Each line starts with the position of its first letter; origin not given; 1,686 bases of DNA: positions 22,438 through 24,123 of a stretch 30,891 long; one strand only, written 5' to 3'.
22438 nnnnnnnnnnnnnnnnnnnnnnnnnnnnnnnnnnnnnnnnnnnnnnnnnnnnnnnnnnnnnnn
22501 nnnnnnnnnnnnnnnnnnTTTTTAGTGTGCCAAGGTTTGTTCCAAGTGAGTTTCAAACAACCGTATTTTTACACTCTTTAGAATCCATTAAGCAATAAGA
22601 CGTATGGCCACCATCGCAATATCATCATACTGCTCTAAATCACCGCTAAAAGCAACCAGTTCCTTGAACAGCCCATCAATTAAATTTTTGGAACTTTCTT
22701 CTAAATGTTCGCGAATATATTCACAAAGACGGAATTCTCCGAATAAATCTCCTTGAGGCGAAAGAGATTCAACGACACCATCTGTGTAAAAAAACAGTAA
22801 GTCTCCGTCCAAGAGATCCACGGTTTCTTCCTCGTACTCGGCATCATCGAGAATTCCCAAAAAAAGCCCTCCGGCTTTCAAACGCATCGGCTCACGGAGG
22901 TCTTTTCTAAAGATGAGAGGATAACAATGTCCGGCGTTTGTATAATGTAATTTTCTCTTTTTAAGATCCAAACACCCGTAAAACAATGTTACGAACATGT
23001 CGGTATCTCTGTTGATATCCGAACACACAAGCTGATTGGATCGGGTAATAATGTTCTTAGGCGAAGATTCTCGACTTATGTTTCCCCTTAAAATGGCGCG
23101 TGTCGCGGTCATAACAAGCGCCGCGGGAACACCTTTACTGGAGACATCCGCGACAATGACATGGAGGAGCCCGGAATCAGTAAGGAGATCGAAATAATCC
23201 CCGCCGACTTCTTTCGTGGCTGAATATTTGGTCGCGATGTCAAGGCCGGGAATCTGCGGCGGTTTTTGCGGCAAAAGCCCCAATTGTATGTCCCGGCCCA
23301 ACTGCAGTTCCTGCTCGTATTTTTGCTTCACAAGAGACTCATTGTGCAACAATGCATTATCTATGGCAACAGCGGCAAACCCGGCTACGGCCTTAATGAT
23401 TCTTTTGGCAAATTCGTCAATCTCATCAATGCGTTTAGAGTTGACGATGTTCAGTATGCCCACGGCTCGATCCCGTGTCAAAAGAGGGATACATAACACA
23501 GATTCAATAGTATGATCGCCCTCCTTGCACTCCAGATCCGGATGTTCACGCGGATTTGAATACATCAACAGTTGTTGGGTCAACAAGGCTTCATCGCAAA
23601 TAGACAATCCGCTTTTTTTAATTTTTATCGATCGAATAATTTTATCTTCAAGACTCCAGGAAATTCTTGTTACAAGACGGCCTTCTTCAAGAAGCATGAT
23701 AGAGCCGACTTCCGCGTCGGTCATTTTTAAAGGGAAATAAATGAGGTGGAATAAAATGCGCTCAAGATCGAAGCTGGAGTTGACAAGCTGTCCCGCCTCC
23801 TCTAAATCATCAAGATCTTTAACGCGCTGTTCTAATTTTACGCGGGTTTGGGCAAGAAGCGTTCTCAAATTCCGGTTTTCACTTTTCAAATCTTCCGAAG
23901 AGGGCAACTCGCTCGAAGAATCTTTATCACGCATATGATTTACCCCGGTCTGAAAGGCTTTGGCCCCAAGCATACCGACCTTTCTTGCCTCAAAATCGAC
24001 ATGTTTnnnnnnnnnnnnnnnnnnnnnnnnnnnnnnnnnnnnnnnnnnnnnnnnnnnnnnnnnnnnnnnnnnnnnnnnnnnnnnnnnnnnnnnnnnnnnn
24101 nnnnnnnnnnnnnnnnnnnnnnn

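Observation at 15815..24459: Sigma-less partner-switching module with a sigma-54 activator in the sigma-factor slot, feeding a second degenerate partner-switch operon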

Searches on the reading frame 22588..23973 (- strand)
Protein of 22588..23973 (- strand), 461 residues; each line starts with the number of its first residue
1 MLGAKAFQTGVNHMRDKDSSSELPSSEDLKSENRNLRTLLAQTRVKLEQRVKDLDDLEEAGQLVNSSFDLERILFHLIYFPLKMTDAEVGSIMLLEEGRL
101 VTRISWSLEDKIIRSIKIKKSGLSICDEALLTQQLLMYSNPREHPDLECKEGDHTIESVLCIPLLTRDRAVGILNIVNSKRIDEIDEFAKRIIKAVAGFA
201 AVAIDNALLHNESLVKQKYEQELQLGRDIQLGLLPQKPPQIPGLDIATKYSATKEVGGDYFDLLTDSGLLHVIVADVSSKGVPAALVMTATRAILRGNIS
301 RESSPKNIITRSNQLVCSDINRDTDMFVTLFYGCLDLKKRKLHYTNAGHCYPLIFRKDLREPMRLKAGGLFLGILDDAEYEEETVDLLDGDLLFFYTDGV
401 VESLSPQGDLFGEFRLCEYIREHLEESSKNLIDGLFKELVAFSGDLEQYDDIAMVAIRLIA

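Call 3: search_protein_families(library=pfam, proteins=[window:22588-23973:-], max_evalue=0.01)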
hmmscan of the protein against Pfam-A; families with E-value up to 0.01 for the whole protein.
window:22588-23973:- (461 aa): 4 families
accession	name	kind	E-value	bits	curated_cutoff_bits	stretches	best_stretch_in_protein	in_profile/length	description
PF07228.17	SpoIIE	-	1.3e-49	169.2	25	1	267-459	2-191/192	Stage II sporulation protein E (SpoIIE)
PF13185.12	GAF_2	-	1.7e-11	44.9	28.6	1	83-205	17-136/136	GAF domain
PF13492.12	GAF_3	-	4e-09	37.4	27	1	71-206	3-129/129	GAF domain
PF01590.32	GAF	-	3.1e-08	34.7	22.4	1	71-204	3-133/133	GAF domain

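Call 11: find_homologous_proteins(query=window:22588-23973:-)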
Query window:22588-23973:- (461 aa): 5076 proteins with E <= 0.001 among 8000 candidates; the best 120 are listed.
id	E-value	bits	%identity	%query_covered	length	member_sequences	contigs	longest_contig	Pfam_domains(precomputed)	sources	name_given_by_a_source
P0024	1.1e-291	985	97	100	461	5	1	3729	PF13185.13,PF01590.33,PF13492.13,PF07228.18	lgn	-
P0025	6.5e-99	350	40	90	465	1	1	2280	PF13185.13,PF01590.33,PF13492.13,PF07228.18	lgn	-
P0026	3.2e-77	278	37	90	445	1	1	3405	PF13185.13,PF01590.33,PF13492.13,PF07228.18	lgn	-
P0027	1.4e-76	276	37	92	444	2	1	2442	PF13185.13,PF01590.33,PF13492.13,PF07228.18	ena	-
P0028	8.7e-75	270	35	90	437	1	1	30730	PF13185.13,PF01590.33,PF07228.18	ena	-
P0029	1.5e-72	263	38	91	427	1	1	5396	PF13185.13,PF01590.33,PF13492.13,PF07228.18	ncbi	-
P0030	9.0e-72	261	34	91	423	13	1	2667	PF13185.13,PF01590.33,PF13492.13,PF07228.18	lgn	-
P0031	1.2e-71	260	32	95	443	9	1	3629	PF13185.13,PF01590.33,PF13492.13,PF07228.18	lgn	-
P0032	4.3e-70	255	37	87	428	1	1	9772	PF13185.13,PF01590.33,PF13492.13,PF07228.18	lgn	-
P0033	6.6e-70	254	33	91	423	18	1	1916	PF13185.13,PF01590.33,PF13492.13,PF07228.18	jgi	jgi:sigma-B regulation protein RsbU (phosphoserine phosphatase)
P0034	1.4e-69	253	34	91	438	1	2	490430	PF13185.13,PF01590.33,PF13492.13,PF07228.18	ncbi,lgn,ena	-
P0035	2.1e-69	253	34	91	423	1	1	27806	PF13185.13,PF01590.33,PF13492.13,PF07228.18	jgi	jgi:sigma-B regulation protein RsbU (phosphoserine phosphatase)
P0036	2.9e-69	252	34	90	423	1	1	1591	PF13185.13,PF01590.33,PF13492.13,PF07228.18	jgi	jgi:sigma-B regulation protein RsbU (phosphoserine phosphatase)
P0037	3.1e-69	252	35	91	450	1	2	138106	PF13185.13,PF01590.33,PF07228.18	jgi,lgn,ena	-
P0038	1.0e-68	250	38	74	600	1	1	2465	PF13185.13,PF01590.33,PF13492.13,PF11849.15,PF07228.18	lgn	-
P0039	1.5e-67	247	37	80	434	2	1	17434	PF13185.13,PF01590.33,PF07228.18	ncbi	-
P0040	1.9e-67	246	36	90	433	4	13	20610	PF13185.13,PF01590.33,PF13492.13,PF07228.18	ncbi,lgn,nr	ncbi:MAG: SpoIIE family protein phosphatase [candidate division Zixibacteria bacterium]|nr:SpoIIE fa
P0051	1.7e-64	237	38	80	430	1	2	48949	PF13185.13,PF01590.33,PF07228.18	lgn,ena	-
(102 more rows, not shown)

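Call 13: find_encoding_contigs(protein=P0028, flank=8000, max_places=2)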
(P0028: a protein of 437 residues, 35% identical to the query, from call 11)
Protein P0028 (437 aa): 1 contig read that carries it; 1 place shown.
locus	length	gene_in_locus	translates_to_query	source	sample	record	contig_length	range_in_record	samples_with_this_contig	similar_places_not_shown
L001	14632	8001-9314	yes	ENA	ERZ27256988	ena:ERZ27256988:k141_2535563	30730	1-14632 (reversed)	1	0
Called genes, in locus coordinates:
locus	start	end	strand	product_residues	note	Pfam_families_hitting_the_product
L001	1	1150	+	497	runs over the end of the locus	PF03572:Peptidase_S41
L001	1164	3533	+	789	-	PF01564:Spermine_synth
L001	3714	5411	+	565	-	PF00595:PDZ, PF13180:PDZ_2 (weak), PF17820:PDZ_6, PF03572:Peptidase_S41, PF28547:CHD_PDZ-protease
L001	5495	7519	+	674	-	PF07719:TPR_2 (faint), PF13424:TPR_12 (faint), PF13432:TPR_16 (faint), PF12895:ANAPC3 (faint), PF13414:TPR_11 (faint), PF13431:TPR_17 (faint), PF14559:TPR_19 (faint), PF23914:TPR_CcmH_CycH (faint), +2 more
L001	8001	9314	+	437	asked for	PF01590:GAF, PF13185:GAF_2, PF07228:SpoIIE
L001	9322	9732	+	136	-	PF13581:HATPase_c_2, PF02518:HATPase_c (weak)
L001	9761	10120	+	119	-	PF01740:STAS, PF13466:STAS_2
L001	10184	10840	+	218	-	PF00072:Response_reg, PF09851:SHOCT (weak)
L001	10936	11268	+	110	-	-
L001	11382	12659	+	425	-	PF00989:PAS, PF08448:PAS_4, PF13188:PAS_8 (weak), PF13426:PAS_9, PF00512:HisKA, PF02518:HATPase_c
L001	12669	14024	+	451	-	PF00072:Response_reg, PF00158:Sigma54_activat, PF14532:Sigma54_activ_2, PF07724:AAA_2 (weak), PF07728:AAA_5 (weak), PF25601:AAA_lid_14, PF02954:HTH_8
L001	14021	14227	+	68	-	-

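Call 14: find_encoding_contigs(protein=P0034, flank=8000, max_places=2)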
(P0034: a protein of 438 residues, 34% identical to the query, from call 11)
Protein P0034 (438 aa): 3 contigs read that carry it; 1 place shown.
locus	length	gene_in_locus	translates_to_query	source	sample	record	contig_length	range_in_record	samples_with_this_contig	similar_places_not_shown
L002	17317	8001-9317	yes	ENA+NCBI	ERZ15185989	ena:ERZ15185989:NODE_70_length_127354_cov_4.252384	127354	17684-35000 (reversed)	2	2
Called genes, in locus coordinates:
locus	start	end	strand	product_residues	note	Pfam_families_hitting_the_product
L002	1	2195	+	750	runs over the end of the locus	PF02092:tRNA_synt_2f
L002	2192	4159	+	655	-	-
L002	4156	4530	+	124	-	PF02537:CRCB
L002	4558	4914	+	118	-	PF02641:DUF190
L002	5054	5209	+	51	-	-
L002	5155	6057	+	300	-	PF01479:S4, PF00849:PseudoU_synth_2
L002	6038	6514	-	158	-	PF02577:BFN_dom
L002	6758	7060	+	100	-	-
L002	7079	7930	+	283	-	PF08668:HDOD, PF01966:HD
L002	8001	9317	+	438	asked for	PF01590:GAF, PF13185:GAF_2, PF13492:GAF_3, PF07228:SpoIIE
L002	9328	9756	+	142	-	PF13581:HATPase_c_2, PF02518:HATPase_c (weak)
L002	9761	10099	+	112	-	PF01740:STAS, PF13466:STAS_2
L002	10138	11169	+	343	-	-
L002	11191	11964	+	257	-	PF00512:HisKA, PF02518:HATPase_c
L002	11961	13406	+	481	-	PF00072:Response_reg, PF00158:Sigma54_activat, PF14532:Sigma54_activ_2, PF00004:AAA (faint), PF07728:AAA_5 (weak), PF25601:AAA_lid_14, PF02954:HTH_8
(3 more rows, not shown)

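Call 15: find_encoding_contigs(protein=P0037, flank=8000, max_places=2)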
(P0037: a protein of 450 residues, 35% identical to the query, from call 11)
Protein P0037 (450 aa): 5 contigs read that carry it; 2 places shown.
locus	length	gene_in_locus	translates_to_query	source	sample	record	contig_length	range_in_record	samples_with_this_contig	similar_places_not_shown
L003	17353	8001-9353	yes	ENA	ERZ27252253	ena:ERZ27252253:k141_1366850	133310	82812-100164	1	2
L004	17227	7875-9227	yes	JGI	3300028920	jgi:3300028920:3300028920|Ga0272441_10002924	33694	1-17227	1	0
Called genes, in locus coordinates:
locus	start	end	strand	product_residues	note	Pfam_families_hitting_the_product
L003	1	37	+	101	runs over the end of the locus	PF01910:Thiamine_BP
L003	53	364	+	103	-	PF03091:CutA1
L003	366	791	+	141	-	PF03479:PCC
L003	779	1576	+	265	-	PF01887:SAM_HAT_N, PF20257:SAM_HAT_C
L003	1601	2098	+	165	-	PF00383:dCMP_cyt_deam_1, PF14437:MafB19-deam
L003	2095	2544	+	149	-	PF22811:Zn_ribbon_NrdR, PF03477:ATP-cone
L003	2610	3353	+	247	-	PF00902:TatC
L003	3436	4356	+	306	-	PF01040:UbiA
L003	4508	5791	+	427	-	PF19238:Radical_SAM_2, PF04055:Radical_SAM (faint), PF04459:DUF512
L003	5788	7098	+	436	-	PF00009:GTP_EFTU, PF00071:Ras (faint), PF01926:MMR_HSR1, PF02421:FeoB_N, PF01926:MMR_HSR1, PF02421:FeoB_N, PF00009:GTP_EFTU, PF14714:KH_dom-like, +5 more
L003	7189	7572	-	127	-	PF07589:PEP_exosort_dom (weak)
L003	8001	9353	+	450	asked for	PF01590:GAF, PF13185:GAF_2, PF07228:SpoIIE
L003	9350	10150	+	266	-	PF13581:HATPase_c_2, PF01740:STAS, PF13466:STAS_2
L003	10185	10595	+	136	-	PF00072:Response_reg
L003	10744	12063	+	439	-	PF00989:PAS, PF13188:PAS_8 (weak), PF08448:PAS_4 (weak), PF13426:PAS_9 (faint), PF00512:HisKA, PF02518:HATPase_c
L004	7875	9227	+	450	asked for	PF01590:GAF, PF13185:GAF_2, PF07228:SpoIIE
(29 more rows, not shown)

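Call 16: list_cluster_members(proteins=[window:22588-23973:-, window:20337-21737:-, window:22081-22518:-, window:21762-22097:-, window:16348-18204:-, window:24007-24459:-, window:15815-16159:-, window:28651-29805:-, window:5938-7737:-, window:8647-10236:+])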
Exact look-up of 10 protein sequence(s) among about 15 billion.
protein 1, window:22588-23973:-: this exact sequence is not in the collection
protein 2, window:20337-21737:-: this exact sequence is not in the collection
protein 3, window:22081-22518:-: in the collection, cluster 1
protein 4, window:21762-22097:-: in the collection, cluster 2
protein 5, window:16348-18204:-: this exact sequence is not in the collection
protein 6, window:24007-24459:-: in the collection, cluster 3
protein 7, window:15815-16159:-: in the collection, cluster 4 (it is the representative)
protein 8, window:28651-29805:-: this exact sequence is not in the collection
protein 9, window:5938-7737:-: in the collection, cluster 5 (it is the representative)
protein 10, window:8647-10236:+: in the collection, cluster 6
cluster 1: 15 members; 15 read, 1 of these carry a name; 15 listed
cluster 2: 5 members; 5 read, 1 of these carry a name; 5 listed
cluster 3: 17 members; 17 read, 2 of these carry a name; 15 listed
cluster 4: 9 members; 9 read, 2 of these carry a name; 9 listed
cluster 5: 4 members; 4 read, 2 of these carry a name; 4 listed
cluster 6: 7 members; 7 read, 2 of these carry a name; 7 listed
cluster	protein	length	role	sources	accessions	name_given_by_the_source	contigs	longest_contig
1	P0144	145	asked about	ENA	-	-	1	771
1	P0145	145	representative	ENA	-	-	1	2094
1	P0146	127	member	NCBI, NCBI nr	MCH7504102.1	ATP-binding protein [PVC group bacterium]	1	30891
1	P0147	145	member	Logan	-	-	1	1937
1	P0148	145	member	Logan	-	-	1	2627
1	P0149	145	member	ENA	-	-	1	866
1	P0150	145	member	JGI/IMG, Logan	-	-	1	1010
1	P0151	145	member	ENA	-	-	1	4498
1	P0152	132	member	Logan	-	-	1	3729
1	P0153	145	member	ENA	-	-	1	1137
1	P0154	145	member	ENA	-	-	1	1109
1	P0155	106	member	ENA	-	-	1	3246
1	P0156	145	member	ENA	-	-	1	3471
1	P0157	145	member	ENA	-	-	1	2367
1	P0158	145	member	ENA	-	-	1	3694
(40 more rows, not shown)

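Call 19: find_related_loci(query=A1, collection=genome_contigs, flank=10000)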
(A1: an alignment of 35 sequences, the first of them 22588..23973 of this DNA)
Query A1 (461 aa) in genome_contigs; peptide patterns used: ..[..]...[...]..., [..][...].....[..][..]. (x = any residue, [..] = any of these).
600 stretches matched a pattern (row limit reached: there are more); 594 encode a relative of the query (tblastn E <= 1e-3); the best 80 are kept; 80 distinct loci.
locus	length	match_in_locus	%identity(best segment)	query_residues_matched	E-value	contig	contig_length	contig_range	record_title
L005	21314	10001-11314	32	14-458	4e-62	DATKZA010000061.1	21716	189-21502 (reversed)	MAG TPA_asm: Patescibacteria group bacterium isolate SMAG_U14233 k141_4710631, whole genome shotgun sequence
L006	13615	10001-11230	32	46-457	1e-59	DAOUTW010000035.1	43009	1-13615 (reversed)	MAG TPA_asm: Candidatus Zixiibacteriota bacterium isolate CSMAG_807 CSMAG_807_k141_1063668_length_43009_cov_11.0531, who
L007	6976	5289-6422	33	46-425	3e-58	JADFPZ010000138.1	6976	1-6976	MAG: Candidatus Zixiibacteriota bacterium isolate B77T1B8 B77T1B8_NODE23443, whole genome shotgun sequence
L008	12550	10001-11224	30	57-461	3e-58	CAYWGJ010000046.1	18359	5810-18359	MAG TPA_asm: uncultured Anaerolineaceae bacterium isolate SRP141376_co5_394 genome assembly, contig: NODE_7369_length_18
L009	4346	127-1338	32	57-458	6e-57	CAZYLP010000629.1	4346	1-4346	MAG TPA_asm: uncultured Planctomycetota bacterium isolate SRP287453_co1_338 genome assembly, contig: NODE_40479_length_4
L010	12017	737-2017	31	30-458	2e-56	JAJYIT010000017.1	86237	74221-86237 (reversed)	MAG: Bacteroidetes bacterium isolate DBS2-1.bin131 NODE_462_length_86237_cov_7.242028, whole genome shotgun sequence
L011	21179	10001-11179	34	65-458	5e-56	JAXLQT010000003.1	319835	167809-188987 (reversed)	MAG: Acidobacteriota bacterium isolate STL-ACI10 C4.156.fa-3, whole genome shotgun sequence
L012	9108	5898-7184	30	21-460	2e-56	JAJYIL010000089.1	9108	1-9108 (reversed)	MAG: Bacteroidetes bacterium isolate DBS2-1.bin11 NODE_14951_length_9108_cov_1.111012, whole genome shotgun sequence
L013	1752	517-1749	32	46-458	4e-58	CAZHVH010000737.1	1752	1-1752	MAG TPA_asm: uncultured bacterium isolate binchicken_co6_520 genome assembly, contig: NODE_103845_length_1752_cov_13.825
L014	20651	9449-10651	32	64-458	1e-55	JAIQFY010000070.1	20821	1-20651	MAG: Terriglobia bacterium isolate SRVP_39 SRVP18_hole-7m-from-trench_1_20cm_scaffold_1423, whole genome shotgun sequenc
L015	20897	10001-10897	38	159-457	1e-54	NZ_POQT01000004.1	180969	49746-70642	Blastococcus saxobsidens strain DSM 44509 contig00004, whole genome shotgun sequence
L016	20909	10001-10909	33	152-458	6e-54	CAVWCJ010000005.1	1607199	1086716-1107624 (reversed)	MAG: uncultured Chloroflexia bacterium isolate MFD03726.bin.1.63 genome assembly, contig: contig_47279, whole genome sho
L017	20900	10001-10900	37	159-458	3e-53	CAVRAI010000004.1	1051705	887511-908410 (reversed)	MAG: uncultured Chloroflexia bacterium isolate MFD00031.bin.1.177 genome assembly, contig: contig_19800, whole genome sh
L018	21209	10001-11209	32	57-460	4e-53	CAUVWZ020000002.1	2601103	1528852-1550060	MAG: Terriglobia bacterium isolate 02aa0e04-dc5f-4f23-8dbf-c6fe603d8365 genome assembly, contig: contig_2, whole genome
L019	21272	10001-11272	28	49-461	7e-53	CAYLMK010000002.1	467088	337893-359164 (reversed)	MAG TPA_asm: uncultured Thermodesulfobacteriota bacterium isolate binchicken_co274_253 genome assembly, contig: NODE_11_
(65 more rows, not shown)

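Call 26: find_encoding_contigs(protein=P0040, flank=8000, max_places=3)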
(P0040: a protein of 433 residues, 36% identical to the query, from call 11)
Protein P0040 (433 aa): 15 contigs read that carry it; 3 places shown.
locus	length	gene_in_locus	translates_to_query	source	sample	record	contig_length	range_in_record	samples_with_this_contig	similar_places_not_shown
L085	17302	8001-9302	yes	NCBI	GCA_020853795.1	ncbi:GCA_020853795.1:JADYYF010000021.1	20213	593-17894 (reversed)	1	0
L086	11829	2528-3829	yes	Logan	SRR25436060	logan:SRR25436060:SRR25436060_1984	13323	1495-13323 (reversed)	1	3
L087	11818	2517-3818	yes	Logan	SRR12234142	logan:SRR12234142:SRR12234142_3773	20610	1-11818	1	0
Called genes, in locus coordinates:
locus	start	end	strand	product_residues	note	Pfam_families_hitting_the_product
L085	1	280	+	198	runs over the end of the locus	PF13036:LpoB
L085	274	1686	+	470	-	-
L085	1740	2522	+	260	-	PF03372:Exo_endo_phos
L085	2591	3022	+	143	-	PF09335:VTT_dom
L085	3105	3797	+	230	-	PF10988:DUF2807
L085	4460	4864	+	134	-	-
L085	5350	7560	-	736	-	PF17900:Peptidase_M1_N, PF01433:Peptidase_M1, PF05345:He_PIG (faint), PF00404:Dockerin_1 (weak)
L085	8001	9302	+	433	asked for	PF01590:GAF, PF13185:GAF_2, PF13492:GAF_3, PF07228:SpoIIE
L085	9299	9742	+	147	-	PF13581:HATPase_c_2, PF02518:HATPase_c (weak)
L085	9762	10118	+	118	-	PF01740:STAS, PF13466:STAS_2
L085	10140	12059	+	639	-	PF01347:TPR_Vitellogenin (faint), PF02985:HEAT (faint), PF11838:ERAP1_C (faint), PF13513:HEAT_EZ (faint), PF13646:HEAT_2, PF13646:HEAT_2, PF01602:Adaptin_N (weak), PF13646:HEAT_2, +5 more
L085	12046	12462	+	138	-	PF00072:Response_reg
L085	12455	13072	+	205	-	PF00072:Response_reg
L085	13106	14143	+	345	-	PF03705:CheR_N, PF01739:CheR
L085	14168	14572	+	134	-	PF00072:Response_reg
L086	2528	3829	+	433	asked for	PF01590:GAF, PF13185:GAF_2, PF13492:GAF_3, PF07228:SpoIIE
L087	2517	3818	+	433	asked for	PF01590:GAF, PF13185:GAF_2, PF13492:GAF_3, PF07228:SpoIIE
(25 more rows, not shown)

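Call 27: find_encoding_contigs(protein=P0032, flank=8000, max_places=2)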
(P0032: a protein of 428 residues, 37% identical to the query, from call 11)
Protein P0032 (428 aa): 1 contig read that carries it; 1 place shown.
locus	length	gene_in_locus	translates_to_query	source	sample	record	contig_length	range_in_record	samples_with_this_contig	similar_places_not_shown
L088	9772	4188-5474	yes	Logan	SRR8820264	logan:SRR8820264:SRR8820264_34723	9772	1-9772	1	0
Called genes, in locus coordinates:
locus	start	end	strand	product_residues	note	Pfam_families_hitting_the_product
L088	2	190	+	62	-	?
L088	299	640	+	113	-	PF02561:FliS (faint)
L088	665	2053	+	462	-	PF02465:FliD_N, PF07195:FliD_C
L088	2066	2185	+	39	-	-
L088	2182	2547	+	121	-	PF03646:FlaG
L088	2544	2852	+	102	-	-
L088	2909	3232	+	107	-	-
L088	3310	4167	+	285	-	PF08668:HDOD, PF01966:HD (weak)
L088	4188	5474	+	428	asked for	PF01590:GAF, PF13185:GAF_2, PF13492:GAF_3 (weak), PF07228:SpoIIE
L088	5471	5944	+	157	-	PF13581:HATPase_c_2, PF02518:HATPase_c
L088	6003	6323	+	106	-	PF01740:STAS, PF13466:STAS_2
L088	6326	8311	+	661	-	PF01602:Adaptin_N (faint), PF02985:HEAT (faint), PF13646:HEAT_2, PF00514:Arm (faint), PF03130:HEAT_PBS (faint), PF13513:HEAT_EZ (faint), PF13646:HEAT_2, PF13646:HEAT_2, +3 more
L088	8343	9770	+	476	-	?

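Call 44: search_protein_families(library=ncbifam, proteins=[window:22588-23973:-], max_evalue=0.001)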
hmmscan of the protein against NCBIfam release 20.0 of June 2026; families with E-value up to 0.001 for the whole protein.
window:22588-23973:- (461 aa): 4 families
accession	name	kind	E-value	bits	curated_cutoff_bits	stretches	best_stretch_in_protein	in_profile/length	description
NF045505.1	RR_RssB_Pseudo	equivalog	2.3e-15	56.6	700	1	221-456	154-388/394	two-component system response regulator RssB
NF038263.1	prot_phos_SiaA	equivalog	2.1e-11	43.1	700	1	253-459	446-657/658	biofilm regulation protein phosphatase SiaA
TIGR02865.1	spore_II_E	equivalog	3.1e-07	28.9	490.8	1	266-455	577-759/764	stage II sporulation protein E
NF041606.1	dguan_cyc_DgcA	equivalog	9.3e-05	21.5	370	1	157-212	121-177/340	diguanylate cyclase DgcA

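Call 48: find_encoding_contigs(protein=P0051, flank=8000, max_places=1)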
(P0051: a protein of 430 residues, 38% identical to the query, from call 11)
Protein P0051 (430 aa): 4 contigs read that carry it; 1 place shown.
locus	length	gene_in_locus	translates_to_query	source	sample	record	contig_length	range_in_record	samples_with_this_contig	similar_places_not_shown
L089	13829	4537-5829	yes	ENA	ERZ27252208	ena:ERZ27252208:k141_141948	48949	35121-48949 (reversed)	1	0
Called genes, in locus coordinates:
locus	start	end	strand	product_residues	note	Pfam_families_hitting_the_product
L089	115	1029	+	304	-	PF01040:UbiA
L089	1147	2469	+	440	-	PF19238:Radical_SAM_2, PF04055:Radical_SAM (faint), PF04459:DUF512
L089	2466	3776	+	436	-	PF00009:GTP_EFTU (weak), PF00071:Ras (faint), PF01926:MMR_HSR1, PF02421:FeoB_N, PF01926:MMR_HSR1, PF02421:FeoB_N, PF00009:GTP_EFTU, PF14714:KH_dom-like, +5 more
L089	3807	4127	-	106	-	PF07589:PEP_exosort_dom (weak)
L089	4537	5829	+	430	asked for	PF01590:GAF (weak), PF13185:GAF_2 (weak), PF07228:SpoIIE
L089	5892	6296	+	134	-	PF13581:HATPase_c_2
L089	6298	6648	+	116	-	PF01740:STAS, PF13466:STAS_2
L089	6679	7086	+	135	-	PF00072:Response_reg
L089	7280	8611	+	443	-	PF00989:PAS, PF13188:PAS_8 (weak), PF08448:PAS_4, PF13426:PAS_9 (weak), PF00512:HisKA, PF02518:HATPase_c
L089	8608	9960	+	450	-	PF00072:Response_reg, PF00158:Sigma54_activat, PF14532:Sigma54_activ_2, PF07724:AAA_2 (weak), PF07728:AAA_5, PF25601:AAA_lid_14, PF02954:HTH_8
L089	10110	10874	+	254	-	PF20560:MotA_N, PF01618:MotA_ExbB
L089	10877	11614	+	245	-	PF13677:MotB_plug, PF00691:OmpA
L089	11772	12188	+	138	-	-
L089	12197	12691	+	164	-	PF00460:Flg_bb_rod (weak), PF06429:Flg_bbr_C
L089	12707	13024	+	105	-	-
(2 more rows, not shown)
